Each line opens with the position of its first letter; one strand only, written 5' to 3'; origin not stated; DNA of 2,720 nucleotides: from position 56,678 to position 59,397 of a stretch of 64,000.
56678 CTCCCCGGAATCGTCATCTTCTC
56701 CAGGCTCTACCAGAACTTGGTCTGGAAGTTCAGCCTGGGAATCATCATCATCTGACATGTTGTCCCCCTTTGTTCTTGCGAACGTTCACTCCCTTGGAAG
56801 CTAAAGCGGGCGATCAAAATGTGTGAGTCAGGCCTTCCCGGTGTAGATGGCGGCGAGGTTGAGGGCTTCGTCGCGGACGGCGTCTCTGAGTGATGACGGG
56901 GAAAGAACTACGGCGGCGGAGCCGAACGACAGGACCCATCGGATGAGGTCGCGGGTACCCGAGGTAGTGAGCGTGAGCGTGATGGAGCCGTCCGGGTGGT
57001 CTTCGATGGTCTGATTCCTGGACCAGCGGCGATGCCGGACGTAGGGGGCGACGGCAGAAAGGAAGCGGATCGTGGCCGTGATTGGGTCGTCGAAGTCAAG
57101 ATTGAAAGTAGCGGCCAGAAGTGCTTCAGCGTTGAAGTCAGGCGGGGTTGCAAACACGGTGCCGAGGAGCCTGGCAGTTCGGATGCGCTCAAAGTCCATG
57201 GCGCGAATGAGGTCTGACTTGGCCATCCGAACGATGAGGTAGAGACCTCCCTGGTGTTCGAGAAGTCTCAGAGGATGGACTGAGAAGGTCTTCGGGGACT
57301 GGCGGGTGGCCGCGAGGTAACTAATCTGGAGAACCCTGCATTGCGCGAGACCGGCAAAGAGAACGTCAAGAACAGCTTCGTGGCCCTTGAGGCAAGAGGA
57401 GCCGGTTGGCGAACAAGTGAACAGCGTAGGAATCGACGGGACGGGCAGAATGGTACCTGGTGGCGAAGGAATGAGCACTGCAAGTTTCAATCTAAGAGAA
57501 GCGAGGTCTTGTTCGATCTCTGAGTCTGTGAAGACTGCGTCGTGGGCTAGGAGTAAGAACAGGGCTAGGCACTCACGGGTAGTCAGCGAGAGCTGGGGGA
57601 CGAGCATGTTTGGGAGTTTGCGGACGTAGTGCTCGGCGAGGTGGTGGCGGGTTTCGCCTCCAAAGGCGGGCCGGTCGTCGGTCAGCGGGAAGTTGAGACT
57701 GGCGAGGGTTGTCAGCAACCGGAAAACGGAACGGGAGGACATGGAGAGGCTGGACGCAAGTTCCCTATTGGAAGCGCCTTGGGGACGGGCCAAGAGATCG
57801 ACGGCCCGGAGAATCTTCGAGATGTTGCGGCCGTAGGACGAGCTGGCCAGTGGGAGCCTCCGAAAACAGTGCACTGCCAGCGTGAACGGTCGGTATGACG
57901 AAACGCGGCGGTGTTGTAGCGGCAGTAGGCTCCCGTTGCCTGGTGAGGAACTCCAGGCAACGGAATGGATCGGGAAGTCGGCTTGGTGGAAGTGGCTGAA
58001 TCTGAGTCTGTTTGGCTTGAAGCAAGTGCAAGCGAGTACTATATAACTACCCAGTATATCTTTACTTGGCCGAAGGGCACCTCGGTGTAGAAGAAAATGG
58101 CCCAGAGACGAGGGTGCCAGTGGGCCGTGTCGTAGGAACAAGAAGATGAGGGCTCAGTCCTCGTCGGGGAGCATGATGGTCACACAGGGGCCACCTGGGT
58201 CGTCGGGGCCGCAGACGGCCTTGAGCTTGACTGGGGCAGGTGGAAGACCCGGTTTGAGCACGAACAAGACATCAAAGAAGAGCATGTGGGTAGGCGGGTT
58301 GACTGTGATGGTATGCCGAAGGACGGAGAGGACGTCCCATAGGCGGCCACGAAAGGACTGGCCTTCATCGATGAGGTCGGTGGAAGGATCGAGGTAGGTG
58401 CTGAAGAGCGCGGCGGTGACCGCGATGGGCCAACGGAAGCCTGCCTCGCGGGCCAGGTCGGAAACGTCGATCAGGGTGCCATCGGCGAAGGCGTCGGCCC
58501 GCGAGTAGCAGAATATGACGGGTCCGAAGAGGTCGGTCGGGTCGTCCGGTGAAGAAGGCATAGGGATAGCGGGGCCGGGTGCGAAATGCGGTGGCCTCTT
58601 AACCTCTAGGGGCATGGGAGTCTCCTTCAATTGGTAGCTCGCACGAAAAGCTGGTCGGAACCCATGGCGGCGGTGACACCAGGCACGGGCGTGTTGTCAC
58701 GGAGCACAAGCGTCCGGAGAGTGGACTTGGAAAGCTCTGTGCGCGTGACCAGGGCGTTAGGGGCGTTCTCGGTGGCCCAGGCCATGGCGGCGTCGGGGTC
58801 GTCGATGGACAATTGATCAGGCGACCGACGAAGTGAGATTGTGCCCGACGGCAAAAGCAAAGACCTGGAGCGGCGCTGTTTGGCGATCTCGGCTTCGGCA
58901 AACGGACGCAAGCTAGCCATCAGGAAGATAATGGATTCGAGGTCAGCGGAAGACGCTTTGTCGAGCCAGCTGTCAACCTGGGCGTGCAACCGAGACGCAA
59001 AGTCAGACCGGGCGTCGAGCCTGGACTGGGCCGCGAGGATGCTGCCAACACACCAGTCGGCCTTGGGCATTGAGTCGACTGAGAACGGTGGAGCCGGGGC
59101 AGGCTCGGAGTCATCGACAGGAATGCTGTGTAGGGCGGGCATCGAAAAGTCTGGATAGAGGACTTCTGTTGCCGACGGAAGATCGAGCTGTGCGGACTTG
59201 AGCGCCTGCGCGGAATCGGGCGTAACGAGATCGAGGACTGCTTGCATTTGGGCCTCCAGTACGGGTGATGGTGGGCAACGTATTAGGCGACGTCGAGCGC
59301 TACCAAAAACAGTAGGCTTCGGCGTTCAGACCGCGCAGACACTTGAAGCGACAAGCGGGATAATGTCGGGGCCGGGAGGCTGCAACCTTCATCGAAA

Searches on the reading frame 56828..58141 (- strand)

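Call 86: search_protein_families(library=pfam, proteins=[window:56828-58141:-], max_evalue=0.00001)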
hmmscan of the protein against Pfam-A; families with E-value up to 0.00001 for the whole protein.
window:56828-58141:- (437 aa): 2 families
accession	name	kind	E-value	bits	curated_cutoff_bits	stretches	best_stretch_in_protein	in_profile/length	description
PF25583.1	WCX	-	8.4e-21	74.5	23.9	1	353-429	2-75/76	WCX domain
PF13280.12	WYL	-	1.1e-08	35.4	21.8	1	257-324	2-69/70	WYL domain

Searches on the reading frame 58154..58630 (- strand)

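Call 86: search_protein_families(library=pfam, proteins=[window:58154-58630:-], max_evalue=0.00001)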
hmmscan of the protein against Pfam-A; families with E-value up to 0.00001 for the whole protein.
window:58154-58630:- (158 aa): 1 family
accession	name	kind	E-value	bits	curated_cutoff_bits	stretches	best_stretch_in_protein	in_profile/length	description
PF20213.3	DUF6573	-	3.2e-17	63.3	27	1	38-158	10-138/138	Family of unknown function (DUF6573)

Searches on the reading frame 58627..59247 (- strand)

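Call 86: search_protein_families(library=pfam, proteins=[window:58627-59247:-], max_evalue=0.00001)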
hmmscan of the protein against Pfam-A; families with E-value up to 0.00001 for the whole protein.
window:58627-59247:- (206 aa): 1 family
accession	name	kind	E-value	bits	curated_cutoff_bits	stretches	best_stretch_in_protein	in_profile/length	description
PF07352.17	Phage_Mu_Gam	-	1.8e-10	41.4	28.3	1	62-200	3-145/149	Bacteriophage Mu Gam like protein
